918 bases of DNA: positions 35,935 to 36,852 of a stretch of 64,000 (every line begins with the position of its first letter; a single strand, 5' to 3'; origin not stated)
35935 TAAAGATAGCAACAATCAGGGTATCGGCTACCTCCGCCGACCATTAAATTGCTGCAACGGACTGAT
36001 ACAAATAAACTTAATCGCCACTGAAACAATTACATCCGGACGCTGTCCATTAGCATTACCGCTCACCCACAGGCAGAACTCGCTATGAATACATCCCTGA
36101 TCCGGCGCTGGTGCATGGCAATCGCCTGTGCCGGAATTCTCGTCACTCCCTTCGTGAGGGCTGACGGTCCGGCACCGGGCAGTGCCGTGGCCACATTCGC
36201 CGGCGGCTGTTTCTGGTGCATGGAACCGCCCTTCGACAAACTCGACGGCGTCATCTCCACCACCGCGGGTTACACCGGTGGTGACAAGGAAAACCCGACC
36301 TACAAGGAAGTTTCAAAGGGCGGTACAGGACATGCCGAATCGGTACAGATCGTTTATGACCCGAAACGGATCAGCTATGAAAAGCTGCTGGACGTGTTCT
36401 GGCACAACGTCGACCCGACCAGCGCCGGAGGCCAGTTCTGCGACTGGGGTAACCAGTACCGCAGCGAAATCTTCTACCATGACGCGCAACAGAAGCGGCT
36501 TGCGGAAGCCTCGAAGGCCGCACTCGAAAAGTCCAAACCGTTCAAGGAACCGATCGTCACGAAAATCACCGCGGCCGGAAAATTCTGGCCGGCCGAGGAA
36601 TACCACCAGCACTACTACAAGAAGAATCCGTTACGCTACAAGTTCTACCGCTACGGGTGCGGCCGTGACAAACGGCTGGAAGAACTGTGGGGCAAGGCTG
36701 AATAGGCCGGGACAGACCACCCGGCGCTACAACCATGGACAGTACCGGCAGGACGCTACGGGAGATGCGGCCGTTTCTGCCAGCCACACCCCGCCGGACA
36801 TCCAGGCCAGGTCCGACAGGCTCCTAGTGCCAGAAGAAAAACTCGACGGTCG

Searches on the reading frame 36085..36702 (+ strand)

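Call 14: search_protein_families(library=pfam, proteins=[window:36085-36702:+], max_evalue=0.00001)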
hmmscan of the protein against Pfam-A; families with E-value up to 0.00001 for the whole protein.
window:36085-36702:+ (206 aa): 1 family
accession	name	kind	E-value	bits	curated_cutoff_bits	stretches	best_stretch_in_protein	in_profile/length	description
PF01625.27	PMSR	-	6.3e-67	225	23.7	1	36-186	2-152/153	Peptide methionine sulfoxide reductase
